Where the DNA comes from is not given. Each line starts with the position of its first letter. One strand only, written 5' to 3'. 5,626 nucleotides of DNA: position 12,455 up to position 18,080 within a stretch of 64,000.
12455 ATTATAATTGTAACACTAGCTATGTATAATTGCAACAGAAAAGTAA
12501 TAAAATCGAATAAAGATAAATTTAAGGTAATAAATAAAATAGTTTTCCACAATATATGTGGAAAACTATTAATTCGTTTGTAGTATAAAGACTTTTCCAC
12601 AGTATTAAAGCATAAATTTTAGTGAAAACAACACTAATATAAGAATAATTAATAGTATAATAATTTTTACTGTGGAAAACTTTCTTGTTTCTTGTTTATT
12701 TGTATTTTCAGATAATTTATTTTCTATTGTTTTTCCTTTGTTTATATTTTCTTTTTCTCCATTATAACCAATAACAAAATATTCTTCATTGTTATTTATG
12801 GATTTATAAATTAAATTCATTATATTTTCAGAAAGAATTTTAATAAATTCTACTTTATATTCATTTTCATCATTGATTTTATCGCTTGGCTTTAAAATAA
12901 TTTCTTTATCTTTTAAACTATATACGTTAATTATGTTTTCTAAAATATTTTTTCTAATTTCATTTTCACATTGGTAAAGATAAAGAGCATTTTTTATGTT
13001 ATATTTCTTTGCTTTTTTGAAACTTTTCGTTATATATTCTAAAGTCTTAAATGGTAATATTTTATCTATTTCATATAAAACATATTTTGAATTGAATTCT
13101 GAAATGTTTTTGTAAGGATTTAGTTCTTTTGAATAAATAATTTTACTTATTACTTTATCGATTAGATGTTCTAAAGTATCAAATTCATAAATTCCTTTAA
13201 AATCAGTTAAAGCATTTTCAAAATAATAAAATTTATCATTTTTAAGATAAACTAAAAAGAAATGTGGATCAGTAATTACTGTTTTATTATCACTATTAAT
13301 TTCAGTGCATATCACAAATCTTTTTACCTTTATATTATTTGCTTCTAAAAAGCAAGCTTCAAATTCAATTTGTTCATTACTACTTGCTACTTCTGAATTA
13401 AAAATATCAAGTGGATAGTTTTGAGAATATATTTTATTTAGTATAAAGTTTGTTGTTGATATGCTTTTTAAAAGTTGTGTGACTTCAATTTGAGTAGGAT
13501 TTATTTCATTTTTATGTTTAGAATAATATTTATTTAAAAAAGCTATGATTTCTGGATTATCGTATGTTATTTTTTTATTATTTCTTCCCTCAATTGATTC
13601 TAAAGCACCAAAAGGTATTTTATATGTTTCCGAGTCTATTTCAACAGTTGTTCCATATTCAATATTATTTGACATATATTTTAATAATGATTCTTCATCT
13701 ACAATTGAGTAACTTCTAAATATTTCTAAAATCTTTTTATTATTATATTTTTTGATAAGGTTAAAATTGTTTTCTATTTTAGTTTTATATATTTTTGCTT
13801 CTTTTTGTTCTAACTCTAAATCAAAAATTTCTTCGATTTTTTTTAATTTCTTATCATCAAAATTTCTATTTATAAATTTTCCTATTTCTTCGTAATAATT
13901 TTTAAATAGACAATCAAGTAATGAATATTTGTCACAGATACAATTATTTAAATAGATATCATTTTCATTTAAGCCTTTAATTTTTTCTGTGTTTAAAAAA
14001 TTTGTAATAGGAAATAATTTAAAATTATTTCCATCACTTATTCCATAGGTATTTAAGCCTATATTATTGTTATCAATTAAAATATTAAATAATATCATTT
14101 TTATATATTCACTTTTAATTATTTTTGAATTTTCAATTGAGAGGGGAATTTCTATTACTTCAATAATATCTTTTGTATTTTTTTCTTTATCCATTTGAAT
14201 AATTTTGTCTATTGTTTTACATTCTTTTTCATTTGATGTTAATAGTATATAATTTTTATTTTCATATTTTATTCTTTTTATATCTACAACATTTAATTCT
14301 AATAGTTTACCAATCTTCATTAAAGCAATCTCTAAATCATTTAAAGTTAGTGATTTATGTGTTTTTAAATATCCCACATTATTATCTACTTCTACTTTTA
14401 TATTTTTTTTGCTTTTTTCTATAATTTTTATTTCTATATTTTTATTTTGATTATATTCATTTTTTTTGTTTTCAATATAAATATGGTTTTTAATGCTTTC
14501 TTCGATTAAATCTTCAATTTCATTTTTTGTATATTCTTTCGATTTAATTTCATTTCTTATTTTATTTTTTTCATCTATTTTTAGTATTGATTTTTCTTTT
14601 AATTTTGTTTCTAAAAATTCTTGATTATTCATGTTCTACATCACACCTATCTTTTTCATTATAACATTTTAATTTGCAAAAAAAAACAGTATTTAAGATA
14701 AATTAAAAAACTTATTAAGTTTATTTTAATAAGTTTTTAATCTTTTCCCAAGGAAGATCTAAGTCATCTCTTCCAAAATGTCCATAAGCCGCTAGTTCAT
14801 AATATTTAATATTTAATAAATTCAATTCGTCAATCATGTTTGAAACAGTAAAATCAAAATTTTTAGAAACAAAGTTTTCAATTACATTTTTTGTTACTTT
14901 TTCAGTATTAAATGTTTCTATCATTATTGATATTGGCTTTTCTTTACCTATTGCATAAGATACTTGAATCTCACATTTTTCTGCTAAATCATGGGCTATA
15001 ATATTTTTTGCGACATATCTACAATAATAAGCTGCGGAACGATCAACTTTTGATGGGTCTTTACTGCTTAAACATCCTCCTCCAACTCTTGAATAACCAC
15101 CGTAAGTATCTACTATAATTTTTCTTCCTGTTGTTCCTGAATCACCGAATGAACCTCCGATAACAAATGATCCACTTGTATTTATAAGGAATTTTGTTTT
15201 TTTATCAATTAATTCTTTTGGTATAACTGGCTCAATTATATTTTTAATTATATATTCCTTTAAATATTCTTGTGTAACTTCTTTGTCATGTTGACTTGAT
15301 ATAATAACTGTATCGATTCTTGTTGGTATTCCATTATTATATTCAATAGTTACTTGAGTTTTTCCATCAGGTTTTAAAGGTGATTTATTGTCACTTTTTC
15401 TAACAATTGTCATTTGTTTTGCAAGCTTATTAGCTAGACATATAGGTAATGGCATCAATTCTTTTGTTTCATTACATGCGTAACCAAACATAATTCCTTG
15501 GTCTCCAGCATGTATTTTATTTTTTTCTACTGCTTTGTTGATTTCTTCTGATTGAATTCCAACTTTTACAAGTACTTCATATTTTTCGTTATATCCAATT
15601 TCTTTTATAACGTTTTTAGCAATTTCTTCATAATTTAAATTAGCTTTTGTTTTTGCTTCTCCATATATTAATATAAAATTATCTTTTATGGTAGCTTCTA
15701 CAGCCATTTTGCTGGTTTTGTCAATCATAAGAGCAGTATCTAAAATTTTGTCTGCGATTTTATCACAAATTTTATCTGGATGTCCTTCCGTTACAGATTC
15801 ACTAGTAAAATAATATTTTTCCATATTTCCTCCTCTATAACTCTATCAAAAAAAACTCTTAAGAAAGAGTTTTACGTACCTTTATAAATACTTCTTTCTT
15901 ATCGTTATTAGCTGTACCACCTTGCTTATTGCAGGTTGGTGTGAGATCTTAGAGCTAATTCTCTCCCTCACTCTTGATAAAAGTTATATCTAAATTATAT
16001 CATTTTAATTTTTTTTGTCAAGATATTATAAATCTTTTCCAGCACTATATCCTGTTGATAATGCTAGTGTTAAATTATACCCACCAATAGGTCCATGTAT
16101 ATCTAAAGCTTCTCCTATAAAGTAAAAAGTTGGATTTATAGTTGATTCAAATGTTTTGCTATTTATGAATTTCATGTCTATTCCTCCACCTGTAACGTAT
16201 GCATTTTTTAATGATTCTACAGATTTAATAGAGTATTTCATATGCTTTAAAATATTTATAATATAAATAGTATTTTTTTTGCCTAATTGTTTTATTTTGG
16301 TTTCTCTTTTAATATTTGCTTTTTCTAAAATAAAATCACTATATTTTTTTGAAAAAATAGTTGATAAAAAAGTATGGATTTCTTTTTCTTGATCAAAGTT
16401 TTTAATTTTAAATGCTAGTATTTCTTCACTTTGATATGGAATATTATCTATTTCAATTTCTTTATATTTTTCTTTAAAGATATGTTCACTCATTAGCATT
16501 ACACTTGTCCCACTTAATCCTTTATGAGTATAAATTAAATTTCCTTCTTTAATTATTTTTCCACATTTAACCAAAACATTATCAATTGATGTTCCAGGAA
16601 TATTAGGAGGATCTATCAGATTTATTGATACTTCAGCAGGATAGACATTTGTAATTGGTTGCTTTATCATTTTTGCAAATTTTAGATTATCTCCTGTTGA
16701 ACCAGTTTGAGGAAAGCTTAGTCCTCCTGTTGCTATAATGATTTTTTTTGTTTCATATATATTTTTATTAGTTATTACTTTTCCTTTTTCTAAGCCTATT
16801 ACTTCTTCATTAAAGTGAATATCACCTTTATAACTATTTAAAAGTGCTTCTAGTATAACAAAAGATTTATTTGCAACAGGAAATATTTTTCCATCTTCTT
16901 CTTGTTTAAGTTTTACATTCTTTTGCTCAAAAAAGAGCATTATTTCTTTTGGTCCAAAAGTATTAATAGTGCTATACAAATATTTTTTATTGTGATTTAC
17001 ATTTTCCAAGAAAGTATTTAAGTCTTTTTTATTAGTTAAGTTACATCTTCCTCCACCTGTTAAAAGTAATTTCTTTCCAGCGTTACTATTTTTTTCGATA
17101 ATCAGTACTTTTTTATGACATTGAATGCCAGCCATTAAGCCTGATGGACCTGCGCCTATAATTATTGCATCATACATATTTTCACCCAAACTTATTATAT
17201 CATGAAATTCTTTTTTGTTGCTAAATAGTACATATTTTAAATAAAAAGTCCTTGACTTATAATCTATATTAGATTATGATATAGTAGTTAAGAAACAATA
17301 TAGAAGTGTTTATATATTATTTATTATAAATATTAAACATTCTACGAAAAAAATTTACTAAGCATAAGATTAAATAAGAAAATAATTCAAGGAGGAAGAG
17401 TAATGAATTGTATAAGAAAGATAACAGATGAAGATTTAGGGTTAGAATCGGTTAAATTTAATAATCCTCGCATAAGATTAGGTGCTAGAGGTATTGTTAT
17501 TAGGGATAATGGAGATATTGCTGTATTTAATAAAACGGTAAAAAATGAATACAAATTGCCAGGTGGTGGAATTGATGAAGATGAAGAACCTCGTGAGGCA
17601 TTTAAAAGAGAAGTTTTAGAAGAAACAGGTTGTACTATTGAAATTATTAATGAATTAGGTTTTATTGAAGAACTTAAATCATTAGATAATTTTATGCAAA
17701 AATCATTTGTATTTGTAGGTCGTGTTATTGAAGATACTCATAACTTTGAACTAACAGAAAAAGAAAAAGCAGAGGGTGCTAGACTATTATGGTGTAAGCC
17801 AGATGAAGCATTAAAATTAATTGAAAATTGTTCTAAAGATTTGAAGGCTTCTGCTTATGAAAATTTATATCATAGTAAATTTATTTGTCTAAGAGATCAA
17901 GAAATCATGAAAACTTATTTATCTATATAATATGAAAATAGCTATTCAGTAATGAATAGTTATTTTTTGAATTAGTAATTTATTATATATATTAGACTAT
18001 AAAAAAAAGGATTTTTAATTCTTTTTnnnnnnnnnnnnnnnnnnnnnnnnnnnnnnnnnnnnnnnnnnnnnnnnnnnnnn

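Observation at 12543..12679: DnaA-box cluster ~50 kb from oriC with a perfect inverted box pair, flanking a transposase-HTH fragment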

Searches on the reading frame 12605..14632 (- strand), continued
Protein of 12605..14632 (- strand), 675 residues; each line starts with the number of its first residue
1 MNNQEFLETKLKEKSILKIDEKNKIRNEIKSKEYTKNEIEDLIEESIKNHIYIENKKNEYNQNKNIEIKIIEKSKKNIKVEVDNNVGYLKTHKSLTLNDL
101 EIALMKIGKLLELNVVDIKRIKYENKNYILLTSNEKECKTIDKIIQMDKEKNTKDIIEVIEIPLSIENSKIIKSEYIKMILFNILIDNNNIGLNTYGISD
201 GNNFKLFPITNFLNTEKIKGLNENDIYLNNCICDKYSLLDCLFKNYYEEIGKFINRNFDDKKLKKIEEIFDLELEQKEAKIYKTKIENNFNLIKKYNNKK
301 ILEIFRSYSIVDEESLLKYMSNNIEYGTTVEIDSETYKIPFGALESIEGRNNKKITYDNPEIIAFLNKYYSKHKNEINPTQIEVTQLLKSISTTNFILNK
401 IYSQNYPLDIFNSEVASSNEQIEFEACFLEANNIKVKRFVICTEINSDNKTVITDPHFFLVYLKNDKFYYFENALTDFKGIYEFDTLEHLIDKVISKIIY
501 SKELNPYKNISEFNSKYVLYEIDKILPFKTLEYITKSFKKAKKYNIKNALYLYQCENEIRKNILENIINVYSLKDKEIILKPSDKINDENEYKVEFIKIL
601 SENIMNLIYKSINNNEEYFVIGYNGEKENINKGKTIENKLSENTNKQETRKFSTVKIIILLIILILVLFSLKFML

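Call 88: find_encoding_contigs(protein=P0134, flank=3000, max_places=10)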
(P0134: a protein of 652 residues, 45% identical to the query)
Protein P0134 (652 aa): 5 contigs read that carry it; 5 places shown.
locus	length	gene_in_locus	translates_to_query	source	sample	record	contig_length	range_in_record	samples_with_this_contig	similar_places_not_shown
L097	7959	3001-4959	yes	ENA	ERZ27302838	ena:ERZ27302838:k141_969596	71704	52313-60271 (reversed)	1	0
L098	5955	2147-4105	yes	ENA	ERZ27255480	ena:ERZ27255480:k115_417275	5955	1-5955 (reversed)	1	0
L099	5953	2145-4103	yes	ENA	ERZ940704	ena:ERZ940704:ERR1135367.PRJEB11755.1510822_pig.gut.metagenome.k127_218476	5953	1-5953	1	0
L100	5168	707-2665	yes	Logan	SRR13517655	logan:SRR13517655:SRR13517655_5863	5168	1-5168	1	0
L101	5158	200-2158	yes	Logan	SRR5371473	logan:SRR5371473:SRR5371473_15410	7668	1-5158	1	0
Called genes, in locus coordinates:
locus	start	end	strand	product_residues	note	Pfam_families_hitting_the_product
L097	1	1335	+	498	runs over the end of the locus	-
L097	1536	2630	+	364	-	PF00438:S-AdoMet_synt_N, PF02772:S-AdoMet_synt_M, PF02773:S-AdoMet_synt_C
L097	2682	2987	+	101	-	-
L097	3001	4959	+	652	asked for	-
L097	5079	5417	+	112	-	-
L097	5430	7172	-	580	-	-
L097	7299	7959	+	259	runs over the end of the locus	PF04018:VCA0040-like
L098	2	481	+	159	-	?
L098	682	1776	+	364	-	PF00438:S-AdoMet_synt_N, PF02772:S-AdoMet_synt_M, PF02773:S-AdoMet_synt_C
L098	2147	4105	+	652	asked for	-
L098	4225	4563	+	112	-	-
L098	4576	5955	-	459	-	?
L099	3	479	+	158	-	?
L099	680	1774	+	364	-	PF00438:S-AdoMet_synt_N, PF02772:S-AdoMet_synt_M, PF02773:S-AdoMet_synt_C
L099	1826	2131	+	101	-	-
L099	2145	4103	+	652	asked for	-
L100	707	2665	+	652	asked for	-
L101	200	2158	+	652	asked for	-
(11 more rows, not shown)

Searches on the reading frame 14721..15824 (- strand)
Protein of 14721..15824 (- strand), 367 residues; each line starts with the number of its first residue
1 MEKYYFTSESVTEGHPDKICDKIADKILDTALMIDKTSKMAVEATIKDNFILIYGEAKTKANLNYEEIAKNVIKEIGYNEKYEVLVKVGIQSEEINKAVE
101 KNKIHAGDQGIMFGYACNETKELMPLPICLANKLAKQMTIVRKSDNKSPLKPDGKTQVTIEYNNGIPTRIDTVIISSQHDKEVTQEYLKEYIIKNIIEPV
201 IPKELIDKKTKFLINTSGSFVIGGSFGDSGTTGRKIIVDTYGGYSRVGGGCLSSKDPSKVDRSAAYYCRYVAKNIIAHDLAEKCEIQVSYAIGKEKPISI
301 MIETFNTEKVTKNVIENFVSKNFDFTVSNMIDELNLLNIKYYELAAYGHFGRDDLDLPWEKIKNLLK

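Call 6: search_protein_families(library=pfam, proteins=[window:14721-15824:-], max_evalue=0.01)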
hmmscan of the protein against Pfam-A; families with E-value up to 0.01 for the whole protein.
window:14721-15824:- (367 aa): 3 families
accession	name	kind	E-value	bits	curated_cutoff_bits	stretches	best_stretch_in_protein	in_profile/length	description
PF02773.21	S-AdoMet_synt_C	-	1e-59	200.8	25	1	222-361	1-138/138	S-adenosylmethionine synthetase, C-terminal domain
PF02772.21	S-AdoMet_synt_M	-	3.5e-46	156.7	29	1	104-220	2-120/120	S-adenosylmethionine synthetase, central domain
PF00438.25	S-AdoMet_synt_N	-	4.6e-30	104.5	33.1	1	3-82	1-80/99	S-adenosylmethionine synthetase, N-terminal domain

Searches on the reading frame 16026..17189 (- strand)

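Call 6: search_protein_families(library=pfam, proteins=[window:16026-17189:-], max_evalue=0.01)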
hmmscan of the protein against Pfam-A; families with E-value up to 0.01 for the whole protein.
window:16026-17189:- (387 aa): 8 families
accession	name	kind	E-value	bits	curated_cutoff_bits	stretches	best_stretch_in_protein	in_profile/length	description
PF03486.20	HI0933_like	-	2.4e-68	230.6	50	1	7-385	2-243/244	HI0933-like protein Rossmann domain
PF22780.1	HI0933_like_1st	-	1.4e-20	74.2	27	1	184-332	2-165/165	HI0933-like protein barrel and H2TH domain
PF13738.12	Pyr_redox_3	-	2.7e-08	33.9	30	2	104-162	78-140/305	Pyridine nucleotide-disulphide oxidoreductase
PF07992.20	Pyr_redox_2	-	4.3e-05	23.5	26.1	1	6-161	1-114/291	Pyridine nucleotide-disulphide oxidoreductase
PF00890.30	FAD_binding_2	-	8.4e-05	22.4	20.4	1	7-58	1-54/414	FAD binding domain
PF01266.30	DAO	-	0.00063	19.8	27.9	0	7-38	1-35/353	FAD dependent oxidoreductase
PF01946.23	Thi4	-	0.003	17.3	26.2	1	6-64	18-80/235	Thi4 family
PF13450.12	NAD_binding_8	-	0.0032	18.1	21.9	1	10-38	1-32/68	NAD(P)-binding Rossmann-like domain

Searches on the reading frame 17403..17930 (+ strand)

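Call 6: search_protein_families(library=pfam, proteins=[window:17403-17930:+], max_evalue=0.01)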
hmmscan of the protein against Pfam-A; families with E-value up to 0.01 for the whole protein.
window:17403-17930:+ (175 aa): 1 family
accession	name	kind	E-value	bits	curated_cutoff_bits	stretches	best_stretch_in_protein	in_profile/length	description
PF00293.34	NUDIX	-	1.8e-15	57.6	21.1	1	28-139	5-122/134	NUDIX domain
